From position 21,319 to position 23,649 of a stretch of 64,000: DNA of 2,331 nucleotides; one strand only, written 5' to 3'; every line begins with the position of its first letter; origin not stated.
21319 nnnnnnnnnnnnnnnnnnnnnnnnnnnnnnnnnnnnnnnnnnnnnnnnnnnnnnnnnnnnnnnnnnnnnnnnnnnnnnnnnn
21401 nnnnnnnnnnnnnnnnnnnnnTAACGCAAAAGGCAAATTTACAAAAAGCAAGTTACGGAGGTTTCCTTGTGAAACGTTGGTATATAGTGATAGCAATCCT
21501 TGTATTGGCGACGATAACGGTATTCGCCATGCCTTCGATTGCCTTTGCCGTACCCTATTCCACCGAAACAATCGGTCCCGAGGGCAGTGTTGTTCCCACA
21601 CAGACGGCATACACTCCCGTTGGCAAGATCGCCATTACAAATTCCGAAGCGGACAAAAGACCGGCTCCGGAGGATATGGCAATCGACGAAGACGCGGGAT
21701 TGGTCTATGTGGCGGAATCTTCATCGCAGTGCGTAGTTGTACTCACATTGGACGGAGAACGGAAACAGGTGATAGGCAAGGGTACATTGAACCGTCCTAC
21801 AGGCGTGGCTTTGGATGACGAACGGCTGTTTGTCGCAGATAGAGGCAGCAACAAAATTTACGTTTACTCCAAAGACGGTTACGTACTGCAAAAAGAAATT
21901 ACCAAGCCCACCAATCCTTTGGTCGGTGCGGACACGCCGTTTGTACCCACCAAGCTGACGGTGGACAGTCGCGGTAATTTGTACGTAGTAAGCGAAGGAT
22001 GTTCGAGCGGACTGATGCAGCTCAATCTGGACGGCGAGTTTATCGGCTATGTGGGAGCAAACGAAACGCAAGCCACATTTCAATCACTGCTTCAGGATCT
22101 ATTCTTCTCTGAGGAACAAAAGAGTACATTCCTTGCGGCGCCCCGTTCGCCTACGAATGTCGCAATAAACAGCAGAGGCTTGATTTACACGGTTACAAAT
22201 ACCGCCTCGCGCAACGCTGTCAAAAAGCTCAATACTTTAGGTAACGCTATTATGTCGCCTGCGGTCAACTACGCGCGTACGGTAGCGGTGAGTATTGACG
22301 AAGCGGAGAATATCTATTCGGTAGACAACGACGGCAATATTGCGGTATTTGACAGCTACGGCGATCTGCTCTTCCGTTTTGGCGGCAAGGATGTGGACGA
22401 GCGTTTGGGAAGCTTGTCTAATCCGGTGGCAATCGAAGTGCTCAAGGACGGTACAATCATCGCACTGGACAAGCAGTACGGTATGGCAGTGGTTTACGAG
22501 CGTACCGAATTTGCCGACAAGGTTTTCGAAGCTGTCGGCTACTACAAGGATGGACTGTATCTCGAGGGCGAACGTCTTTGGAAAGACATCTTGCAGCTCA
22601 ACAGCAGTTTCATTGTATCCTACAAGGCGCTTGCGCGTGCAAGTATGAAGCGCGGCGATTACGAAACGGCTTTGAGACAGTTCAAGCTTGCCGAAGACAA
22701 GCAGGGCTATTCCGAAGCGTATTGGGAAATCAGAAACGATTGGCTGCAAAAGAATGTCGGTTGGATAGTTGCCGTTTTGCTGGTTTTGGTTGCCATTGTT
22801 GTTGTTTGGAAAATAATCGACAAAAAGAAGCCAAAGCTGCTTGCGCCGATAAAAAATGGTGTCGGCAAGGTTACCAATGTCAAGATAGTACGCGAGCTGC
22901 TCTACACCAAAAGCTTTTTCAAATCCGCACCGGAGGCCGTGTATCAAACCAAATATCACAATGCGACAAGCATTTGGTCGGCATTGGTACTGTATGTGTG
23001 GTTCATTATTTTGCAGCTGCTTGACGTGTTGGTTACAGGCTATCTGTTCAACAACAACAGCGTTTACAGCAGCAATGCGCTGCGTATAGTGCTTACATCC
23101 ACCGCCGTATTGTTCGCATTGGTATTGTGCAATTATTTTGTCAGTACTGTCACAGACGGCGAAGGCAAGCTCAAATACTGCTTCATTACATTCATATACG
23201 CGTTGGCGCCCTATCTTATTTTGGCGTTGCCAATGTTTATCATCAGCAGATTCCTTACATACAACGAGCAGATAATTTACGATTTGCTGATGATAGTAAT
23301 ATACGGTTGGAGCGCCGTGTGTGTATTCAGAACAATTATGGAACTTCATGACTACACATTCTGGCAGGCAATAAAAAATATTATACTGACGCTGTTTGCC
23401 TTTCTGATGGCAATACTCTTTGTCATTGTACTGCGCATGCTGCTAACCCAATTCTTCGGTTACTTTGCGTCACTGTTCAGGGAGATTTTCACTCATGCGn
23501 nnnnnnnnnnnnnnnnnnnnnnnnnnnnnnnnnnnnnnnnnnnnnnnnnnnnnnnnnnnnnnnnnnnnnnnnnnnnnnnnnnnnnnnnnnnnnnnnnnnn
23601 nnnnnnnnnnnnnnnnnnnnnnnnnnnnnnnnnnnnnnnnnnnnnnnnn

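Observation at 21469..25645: Uncharacterised, translationally coupled surface pair (NHL-propeller/TPR/6-TM protein plus 716-aa ectoprotein) wedged between two ABC permease pairs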

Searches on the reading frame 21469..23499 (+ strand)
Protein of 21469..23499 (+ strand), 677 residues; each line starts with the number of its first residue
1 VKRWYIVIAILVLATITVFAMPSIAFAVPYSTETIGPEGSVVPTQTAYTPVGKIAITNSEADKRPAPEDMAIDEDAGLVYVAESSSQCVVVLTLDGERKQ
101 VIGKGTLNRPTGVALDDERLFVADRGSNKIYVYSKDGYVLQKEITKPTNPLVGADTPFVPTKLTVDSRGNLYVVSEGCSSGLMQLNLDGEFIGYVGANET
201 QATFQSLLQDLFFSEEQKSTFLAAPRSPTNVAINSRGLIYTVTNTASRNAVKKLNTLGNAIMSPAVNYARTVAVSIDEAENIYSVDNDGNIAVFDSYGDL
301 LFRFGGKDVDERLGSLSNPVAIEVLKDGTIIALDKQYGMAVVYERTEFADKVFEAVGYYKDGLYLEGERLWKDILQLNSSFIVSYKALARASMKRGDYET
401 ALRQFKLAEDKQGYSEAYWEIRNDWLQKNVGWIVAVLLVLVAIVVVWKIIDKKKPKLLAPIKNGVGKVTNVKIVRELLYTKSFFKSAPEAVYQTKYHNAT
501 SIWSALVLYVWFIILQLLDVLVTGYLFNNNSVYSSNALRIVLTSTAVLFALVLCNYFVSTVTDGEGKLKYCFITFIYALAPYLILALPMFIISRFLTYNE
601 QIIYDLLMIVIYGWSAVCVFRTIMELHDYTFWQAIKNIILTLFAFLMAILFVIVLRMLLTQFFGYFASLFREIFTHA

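Call 7: search_protein_families(library=pfam, proteins=[window:21469-23499:+], max_evalue=0.1)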
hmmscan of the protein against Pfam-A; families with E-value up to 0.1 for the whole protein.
window:21469-23499:+ (677 aa): 8 families
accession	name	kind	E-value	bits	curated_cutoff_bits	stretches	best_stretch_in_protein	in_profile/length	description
PF01436.27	NHL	-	5.6e-13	48.7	20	2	107-130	1-25/28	NHL repeat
PF04893.22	Yip1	-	8e-06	26.3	28.6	1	488-651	7-171/173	Yip1 domain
PF18975.6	DUF5711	-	0.0062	16.2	26.3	0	116-147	64-95/344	Family of unknown function (DUF5711)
PF08450.18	SGL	-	0.0085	16.2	26.3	1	70-142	139-219/246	SMP-30/Gluconolactonase/LRE-like region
PF10282.15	Lactonase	-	0.027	14.1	21.7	0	66-98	292-324/344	Lactonase, 7-bladed beta-propeller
PF13428.12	TPR_14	-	0.054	14.7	23.5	0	385-420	4-39/44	Tetratricopeptide repeat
PF06739.17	SBBP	-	0.068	13.6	20.5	0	160-174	15-29/38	Beta-propeller repeat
PF22701.2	Mala_s_1-like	-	0.081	13.1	27.5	0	163-281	45-142/195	Mal s 1 allergenic protein-like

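Call 8: search_protein_families(library=ncbifam, proteins=[window:21469-23499:+], max_evalue=0.1)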
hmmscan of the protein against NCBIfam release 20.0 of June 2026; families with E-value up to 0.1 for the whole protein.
window:21469-23499:+ (677 aa): 5 families
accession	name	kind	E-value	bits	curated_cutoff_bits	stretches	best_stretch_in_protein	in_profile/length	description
NF035926.1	scyF_NHL_VPEP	equivalog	2.4e-10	40.1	350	2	60-141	194-281/376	scytonemin biosynthesis PEP-CTERM protein ScyF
NF047780.1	LIC12708_fam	subfamily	3.2e-07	29.6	150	0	107-175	56-137/391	LIC_12708 family protein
NF033206.1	ScyE_fam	subfamily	1.3e-05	24.9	80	1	109-173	141-221/333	ScyD/ScyE family protein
NF053768.1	CIS12_fam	equivalog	0.0002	20.2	860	1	67-136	46-116/715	CIS12 family contractile injection system protein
NF052280.1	7_blade_YncE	equivalog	0.012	14.4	400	1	58-142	120-207/338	7-bladed beta-propeller protein YncE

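Call 11: search_solved_structures(query=window:21469-23499:+, max_evalue=1)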
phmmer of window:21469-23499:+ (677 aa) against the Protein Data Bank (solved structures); distinct sequences matched with E-value up to 1: 76 (the best 60 are shown).
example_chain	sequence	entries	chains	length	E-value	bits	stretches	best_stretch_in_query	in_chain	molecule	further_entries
7zph_A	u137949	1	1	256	2.8e-17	65.7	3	67-132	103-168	Pizza6-TNK-RSH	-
3wwa_A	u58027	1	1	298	9.7e-17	63.9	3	67-178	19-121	Pizza7H protein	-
6i3a_A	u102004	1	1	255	1.1e-16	63.7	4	66-178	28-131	v22Pizza6-AYW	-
1rwi_B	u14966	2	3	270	3.9e-15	58.6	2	66-175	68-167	Serine/threonine-protein kinase pknD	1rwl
6qsd_A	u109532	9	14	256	4.2e-15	58.5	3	67-177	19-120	Pizza6S | Pizza6-S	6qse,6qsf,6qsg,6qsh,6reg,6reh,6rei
6f0t_A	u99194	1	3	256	4.4e-15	58.4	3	67-177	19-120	Pizza6-SFW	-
7zpw_A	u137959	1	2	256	8.4e-15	57.5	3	67-131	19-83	Pizza6-TSK-TSH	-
3ww9_A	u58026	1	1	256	1.1e-14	57.1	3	67-177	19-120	pizza6 protein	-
7zq2_A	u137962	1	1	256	1.3e-14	56.9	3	67-131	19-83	Pizza6-RSH-TSH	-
7zpz_A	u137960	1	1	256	1.8e-14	56.4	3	67-178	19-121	Pizza6-TSR-TSH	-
7zcj_A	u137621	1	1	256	2e-14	56.3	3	66-132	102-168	Pizza6-TNH-TSH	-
7zqg_A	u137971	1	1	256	2.4e-14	56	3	67-131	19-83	Pizza6-KSH-TSH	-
6rej_A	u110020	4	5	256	4.5e-14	55.1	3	67-177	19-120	Pizza6-SH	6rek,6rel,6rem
6ren_A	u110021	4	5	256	1.3e-13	53.6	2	67-178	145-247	3fPizza6-SH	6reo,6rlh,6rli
6f0s_A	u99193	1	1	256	2e-13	52.9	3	67-177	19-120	Pizza6-SYW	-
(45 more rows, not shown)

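Call 17: find_homologous_proteins(query=window:21469-23499:+)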
Query window:21469-23499:+ (677 aa): 146 proteins with E <= 0.001 among 8000 candidates; the best 120 are listed.
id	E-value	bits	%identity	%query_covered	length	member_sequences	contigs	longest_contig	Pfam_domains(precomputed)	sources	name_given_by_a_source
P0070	0.0e+0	1500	100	100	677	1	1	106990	PF04893.23,PF01436.28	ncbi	-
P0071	0.0e+0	1356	91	97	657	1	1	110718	PF04893.23,PF01436.28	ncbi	-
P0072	0.0e+0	1334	87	100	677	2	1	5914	PF01436.28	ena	-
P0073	0.0e+0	1246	82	100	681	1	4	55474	PF04893.23,PF01436.28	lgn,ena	-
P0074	0.0e+0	1226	80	100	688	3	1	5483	PF04893.23,PF01436.28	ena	-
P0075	0.0e+0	1225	79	100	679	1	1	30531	PF04893.23,PF01436.28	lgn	-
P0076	0.0e+0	1164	76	100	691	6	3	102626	PF04893.23,PF01436.28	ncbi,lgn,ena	-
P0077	0.0e+0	1148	76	100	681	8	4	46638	PF04893.23,PF01436.28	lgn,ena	-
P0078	0.0e+0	1123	75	97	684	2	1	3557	PF04893.23,PF01436.28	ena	-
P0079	0.0e+0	1119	73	100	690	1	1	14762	PF04893.23,PF01436.28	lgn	-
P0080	0.0e+0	1110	74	98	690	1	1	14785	PF04893.23,PF01436.28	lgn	-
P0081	0.0e+0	1109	74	100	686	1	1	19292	PF04893.23,PF01436.28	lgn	-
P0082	0.0e+0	1107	73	100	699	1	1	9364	PF04893.23,PF01436.28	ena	-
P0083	0.0e+0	1104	72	100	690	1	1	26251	PF04893.23,PF01436.28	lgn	-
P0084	0.0e+0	1102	73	97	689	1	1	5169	PF04893.23,PF01436.28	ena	-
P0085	0.0e+0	1094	72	100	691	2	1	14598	PF04893.23,PF01436.28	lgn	-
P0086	0.0e+0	1087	73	100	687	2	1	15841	PF04893.23,PF01436.28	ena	-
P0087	0.0e+0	1086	73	98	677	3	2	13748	PF04893.23,PF01436.28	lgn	-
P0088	0.0e+0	1086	71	100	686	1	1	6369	PF04893.23,PF01436.28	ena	-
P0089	0.0e+0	1074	72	98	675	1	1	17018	PF04893.23,PF01436.28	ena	-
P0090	0.0e+0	1073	71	100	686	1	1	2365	PF04893.23,PF01436.28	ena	-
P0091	1.0e-270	918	60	96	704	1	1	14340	PF04893.23,PF01436.28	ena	-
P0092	2.6e-270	917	60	96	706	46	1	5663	PF04893.23,PF01436.28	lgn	-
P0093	1.0e-269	915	59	97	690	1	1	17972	PF04893.23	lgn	-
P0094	1.1e-269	914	59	97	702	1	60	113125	PF04893.23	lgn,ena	-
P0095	1.5e-269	914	61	100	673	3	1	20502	PF04893.23,PF01436.28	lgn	-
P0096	1.9e-268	910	58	99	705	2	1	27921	PF04893.23,PF01436.28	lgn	-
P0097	3.1e-268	910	60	96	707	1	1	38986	PF04893.23,PF01436.28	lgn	-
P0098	4.2e-268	909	59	100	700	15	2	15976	PF04893.23,PF01436.28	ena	-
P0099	2.4e-266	903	58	99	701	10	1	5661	PF04893.23,PF01436.28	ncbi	-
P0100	7.3e-266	902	59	96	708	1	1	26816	PF04893.23,PF01436.28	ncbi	-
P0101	1.1e-264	898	61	96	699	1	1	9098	PF04893.23,PF01436.28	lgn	-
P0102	1.4e-263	894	59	96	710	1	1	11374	PF04893.23,PF01436.28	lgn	-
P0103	2.0e-262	891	57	99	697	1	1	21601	PF04893.23,PF01436.28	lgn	-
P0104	2.6e-262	890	59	97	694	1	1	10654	PF04893.23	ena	-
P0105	2.7e-262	890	59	96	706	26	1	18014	PF04893.23,PF01436.28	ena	-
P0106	2.7e-261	887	60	97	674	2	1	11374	PF04893.23,PF01436.28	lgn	-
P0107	3.1e-260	883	59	100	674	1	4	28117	PF04893.23,PF01436.28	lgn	-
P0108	4.7e-260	883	57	96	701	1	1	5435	PF01436.28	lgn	-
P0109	2.4e-259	880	60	97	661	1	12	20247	PF04893.23,PF01436.28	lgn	-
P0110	2.7e-259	880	60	97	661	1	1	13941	PF04893.23,PF01436.28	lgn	-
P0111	6.0e-258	876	58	100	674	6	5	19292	PF04893.23,PF01436.28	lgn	-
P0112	6.5e-258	876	57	98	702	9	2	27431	PF04893.23,PF01436.28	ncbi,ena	-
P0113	2.4e-257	874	58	99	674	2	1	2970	PF04893.23,PF01436.28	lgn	-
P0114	7.8e-256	869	55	99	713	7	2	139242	PF04893.23,PF01436.28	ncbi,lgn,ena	-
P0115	1.6e-252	858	54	99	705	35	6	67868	PF04893.23,PF01436.28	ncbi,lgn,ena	-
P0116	5.0e-251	853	57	96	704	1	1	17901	PF04893.23,PF01436.28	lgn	-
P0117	3.6e-245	834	56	99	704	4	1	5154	PF04893.23,PF01436.28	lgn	-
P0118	1.3e-243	828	53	99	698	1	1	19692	PF04893.23,PF01436.28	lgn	-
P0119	6.6e-243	826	55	97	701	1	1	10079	PF04893.23,PF01436.28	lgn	-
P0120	1.9e-242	824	56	98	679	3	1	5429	PF04893.23,PF01436.28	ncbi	ncbi:MAG: hypothetical protein RRY18_00995 [Clostridia bacterium]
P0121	2.1e-228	778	55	97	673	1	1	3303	PF04893.23,PF01436.28,PF06739.18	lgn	-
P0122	1.2e-218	746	52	99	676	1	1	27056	PF04893.23,PF01436.28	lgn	-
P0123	2.8e-213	728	50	99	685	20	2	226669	PF04893.23,PF01436.28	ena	-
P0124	4.8e-211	721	48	99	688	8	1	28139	PF04893.23,PF01436.28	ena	-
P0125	2.6e-210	718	49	99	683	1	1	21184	PF04893.23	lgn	-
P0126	2.5e-209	715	49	96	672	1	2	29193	PF04893.23,PF01436.28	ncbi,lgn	-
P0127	2.0e-206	706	47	99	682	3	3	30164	PF04893.23,PF01436.28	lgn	-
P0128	2.9e-202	692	48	99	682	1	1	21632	PF01436.28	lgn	-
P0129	3.8e-202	691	49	99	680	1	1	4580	PF01436.28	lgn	-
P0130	1.1e-193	663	46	99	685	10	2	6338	PF04893.23,PF01436.28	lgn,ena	-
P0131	3.1e-190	652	46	99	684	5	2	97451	PF04893.23,PF01436.28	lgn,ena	-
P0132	4.0e-190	652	46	96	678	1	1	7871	PF04893.23,PF18975.7,PF01436.28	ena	-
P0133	2.8e-188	646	46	96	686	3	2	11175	PF04893.23,PF01436.28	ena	-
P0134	7.0e-188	644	46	96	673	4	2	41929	PF04893.23,PF01436.28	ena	-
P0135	7.8e-188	644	46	96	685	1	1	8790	PF04893.23,PF01436.28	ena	-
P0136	1.9e-187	643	47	96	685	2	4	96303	PF04893.23,PF01436.28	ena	-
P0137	5.6e-187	641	45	96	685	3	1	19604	PF04893.23,PF01436.28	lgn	-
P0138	2.9e-186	639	46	96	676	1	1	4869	PF04893.23,PF01436.28,PF07719.24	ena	-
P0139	7.5e-186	638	45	96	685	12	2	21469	PF04893.23,PF01436.28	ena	-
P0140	3.6e-185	635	45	96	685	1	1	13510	PF04893.23,PF01436.28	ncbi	-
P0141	6.5e-185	634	45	96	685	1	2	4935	PF04893.23,PF01436.28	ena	-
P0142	1.1e-184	634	46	96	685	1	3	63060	PF04893.23,PF01436.28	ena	-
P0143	2.6e-184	632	45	99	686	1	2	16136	PF04893.23,PF01436.28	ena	-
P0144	3.8e-184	632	45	96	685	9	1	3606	PF04893.23,PF01436.28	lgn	-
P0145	3.9e-184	632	45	96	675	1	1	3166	PF04893.23,PF01436.28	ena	-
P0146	1.6e-182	627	44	96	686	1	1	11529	PF04893.23,PF01436.28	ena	-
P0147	3.6e-181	622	44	90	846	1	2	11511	PF04893.23,PF01436.28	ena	-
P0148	4.4e-181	622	46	96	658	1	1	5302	PF04893.23,PF01436.28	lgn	-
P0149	2.5e-180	619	46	96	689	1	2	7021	PF04893.23,PF01436.28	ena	-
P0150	9.3e-180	617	45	99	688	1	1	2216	PF04893.23,PF01436.28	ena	-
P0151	3.5e-179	615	45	96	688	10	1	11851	PF04893.23,PF01436.28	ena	-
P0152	3.9e-179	615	43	99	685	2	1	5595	PF04893.23,PF01436.28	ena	-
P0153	2.1e-178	613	43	100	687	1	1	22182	PF04893.23,PF01436.28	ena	-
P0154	4.0e-178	612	44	99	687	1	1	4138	PF04893.23,PF01436.28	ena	-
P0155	1.3e-177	610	44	97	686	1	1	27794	PF04893.23,PF01436.28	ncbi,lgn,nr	ncbi:MAG: hypothetical protein K6F32_03895 [Bacilli bacterium]|nr:hypothetical protein [Bacilli bact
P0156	4.5e-177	609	44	92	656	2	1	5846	PF04893.23,PF01436.28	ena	-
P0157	8.2e-177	608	44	99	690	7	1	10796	PF04893.23,PF01436.28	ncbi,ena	-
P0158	8.4e-177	608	43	96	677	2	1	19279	PF04893.23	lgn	-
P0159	1.0e-175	604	44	96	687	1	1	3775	PF04893.23,PF01436.28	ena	-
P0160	1.1e-175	604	45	94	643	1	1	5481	PF04893.23,PF01436.28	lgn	-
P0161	3.6e-175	602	43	91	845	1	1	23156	PF04893.23,PF01436.28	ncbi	-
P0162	5.2e-175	602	44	90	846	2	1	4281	PF04893.23,PF01436.28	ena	-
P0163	5.3e-175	602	44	96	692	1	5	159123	PF04893.23,PF01436.28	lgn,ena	-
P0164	9.4e-175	601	44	96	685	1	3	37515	PF04893.23,PF01436.28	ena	-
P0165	1.5e-172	594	44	98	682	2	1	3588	PF04893.23,PF01436.28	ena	-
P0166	2.7e-171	589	43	96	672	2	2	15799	PF04893.23,PF01436.28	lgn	-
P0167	2.5e-169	583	45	97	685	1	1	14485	PF04893.23,PF01436.28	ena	-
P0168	1.7e-166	574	43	99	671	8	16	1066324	PF04893.23,PF01436.28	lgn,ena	-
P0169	1.5e-165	570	42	99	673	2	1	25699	PF04893.23,PF01436.28,PF08450.19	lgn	-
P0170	1.1e-161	558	39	99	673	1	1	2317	PF04893.23,PF01436.28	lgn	-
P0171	1.3e-157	544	41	100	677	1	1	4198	PF04893.23,PF01436.28,PF08450.19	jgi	jgi:sugar lactone lactonase YvrE/uncharacterized membrane protein YbhN (UPF0104 family)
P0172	7.6e-156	538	39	99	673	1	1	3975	PF04893.23,PF01436.28,PF06739.18,PF08450.19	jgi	jgi:DNA-binding beta-propeller fold protein YncE/uncharacterized membrane protein (GlpM family)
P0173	1.2e-151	524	42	91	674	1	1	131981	PF04893.23,PF01436.28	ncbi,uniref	ncbi:YIP1 family protein [Cohnella hongkongensis]|uniref:YIP1 family protein n=1 Tax=Cohnella hongko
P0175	1.8e-133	464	38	96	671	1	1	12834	PF04893.23,PF20067.6,PF01436.28,PF06739.18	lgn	-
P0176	3.1e-123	431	34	100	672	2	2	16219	PF04893.23,PF00515.35,PF13432.13,PF01436.28,PF07719.24,PF08450.19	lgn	-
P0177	4.2e-122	427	35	99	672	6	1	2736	PF04893.23,PF00515.35,PF13432.13,PF01436.28,PF06739.18,PF07719.24,PF08450.19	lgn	-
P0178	2.1e-120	421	34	99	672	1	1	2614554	PF04893.23,PF13432.13,PF01436.28,PF06739.18,PF08450.19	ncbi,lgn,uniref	ncbi:YIP1 family protein [Alkalibacterium sp. f15]|uniref:YIP1 family protein n=1 Tax=Alkalibacteriu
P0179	1.6e-118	415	45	64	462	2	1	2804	PF01436.28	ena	-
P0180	1.6e-104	369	32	99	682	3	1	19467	PF04893.23,PF01436.28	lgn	-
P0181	6.0e-102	360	32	99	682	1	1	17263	PF01436.28,PF06739.18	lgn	-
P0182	3.0e-96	342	33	98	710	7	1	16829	PF04893.23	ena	-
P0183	3.1e-93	332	33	97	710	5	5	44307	PF04893.23,PF01436.28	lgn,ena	-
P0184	8.9e-91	323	31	99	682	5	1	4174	PF04893.23,PF01436.28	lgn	-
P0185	1.4e-88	316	29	99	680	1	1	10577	PF04893.23,PF13432.13,PF01436.28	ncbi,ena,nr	ncbi:MAG: DUF1282 family protein [Lachnospiraceae bacterium]|nr:DUF1282 family protein [Lachnospirac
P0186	3.6e-84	302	28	99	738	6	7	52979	PF04893.23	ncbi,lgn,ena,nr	ncbi:MAG: hypothetical protein J6L69_08765 [Lachnospiraceae bacterium]|nr:hypothetical protein [Lach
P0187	1.6e-61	227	28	99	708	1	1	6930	PF04893.23,PF01436.28,PF06739.18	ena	-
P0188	5.9e-59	218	28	98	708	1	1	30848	PF04893.23,PF01436.28,PF06739.18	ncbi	-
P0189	2.7e-56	210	28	99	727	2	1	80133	PF14559.13,PF04893.23,PF01436.28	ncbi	-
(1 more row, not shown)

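Call 36: predict_structure(alignment_id=A2)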
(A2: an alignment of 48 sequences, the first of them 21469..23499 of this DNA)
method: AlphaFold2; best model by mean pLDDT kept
length: 677 residues; sequences in the alignment: 48
mean_pLDDT: 83.8   pTM: 0.67
mean pLDDT of the five models: 83.8, 82.5, 82.0, 81.9, 79.4
residues with pLDDT >= 90: 210; 70-90: 395; 50-70: 63; < 50: 9
segments of 3 or more residues with pLDDT < 50: 21-27
pLDDT, mean of each block of 10 residues (from residue 1): 70 77 50 78 87 84 88 94 94 92 93 94 95 93 91 84 91 87 90 77 55 56 70 90 83 83 85 92 93 90 86 86 94 93 92 86 83 82 82 85 82 84 85 85 81 70 68 79 84 84 89 87 70 64 86 88 80 90 88 80 87 91 88 90 91 88 83 76
secondary structure, 60 per line:
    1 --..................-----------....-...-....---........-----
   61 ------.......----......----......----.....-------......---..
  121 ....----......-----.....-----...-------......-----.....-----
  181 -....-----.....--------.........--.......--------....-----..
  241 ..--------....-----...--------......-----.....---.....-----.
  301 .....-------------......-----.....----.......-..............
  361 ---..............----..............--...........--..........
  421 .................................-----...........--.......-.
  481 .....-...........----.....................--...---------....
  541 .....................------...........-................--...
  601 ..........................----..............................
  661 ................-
elements in order: H3-20 E32-35 E41-44 E48-55 E67-73 E78-83 E88-93 E98-102 E110-115 E119-124 E129-134 E140-144 E160-165 E171-175 E182-185 E191-195 H204-212 H215-221 E230-233 E239-242 E251-254 E260-262 E271-276 E282-286 E290-294 E300-305 E319-324 E330-334 E339-345 H347-360 H364-377 H382-395 H398-408 H411-453 H459-469 H472-478 H480-485 H487-497 H502-522 H537-561 H568-578 H580-595 H598-626 H631-676

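Call 64: find_encoding_contigs(protein=P0189, flank=10000, max_places=1)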
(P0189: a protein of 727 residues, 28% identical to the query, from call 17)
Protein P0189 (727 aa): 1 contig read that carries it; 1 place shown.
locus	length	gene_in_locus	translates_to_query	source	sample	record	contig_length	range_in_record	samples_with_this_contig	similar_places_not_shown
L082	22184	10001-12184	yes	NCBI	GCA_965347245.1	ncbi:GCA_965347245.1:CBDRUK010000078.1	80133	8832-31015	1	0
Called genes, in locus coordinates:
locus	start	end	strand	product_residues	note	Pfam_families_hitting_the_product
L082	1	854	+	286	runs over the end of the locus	PF04616:Glyco_hydro_43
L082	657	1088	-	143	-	-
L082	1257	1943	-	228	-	PF19538:DUF6062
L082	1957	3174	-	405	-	PF01704:UDPGP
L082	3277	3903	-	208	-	PF13384:HTH_23 (weak)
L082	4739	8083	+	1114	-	PF13416:SBP_bac_8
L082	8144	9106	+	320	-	PF00528:BPD_transp_1 (faint)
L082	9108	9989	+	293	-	PF00528:BPD_transp_1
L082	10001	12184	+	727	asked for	PF01436:NHL (faint), PF14559:TPR_19 (weak), PF04893:Yip1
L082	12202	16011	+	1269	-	-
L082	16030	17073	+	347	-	PF00528:BPD_transp_1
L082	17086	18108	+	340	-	PF00528:BPD_transp_1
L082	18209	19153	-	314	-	PF04204:HTS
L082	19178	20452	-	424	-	PF01053:Cys_Met_Meta_PP, PF01041:DegT_DnrJ_EryC1 (weak)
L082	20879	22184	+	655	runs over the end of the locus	PF22019:GlgB_N (weak), PF02922:CBM_48, PF00128:Alpha-amylase, PF02806:Alpha-amylase_C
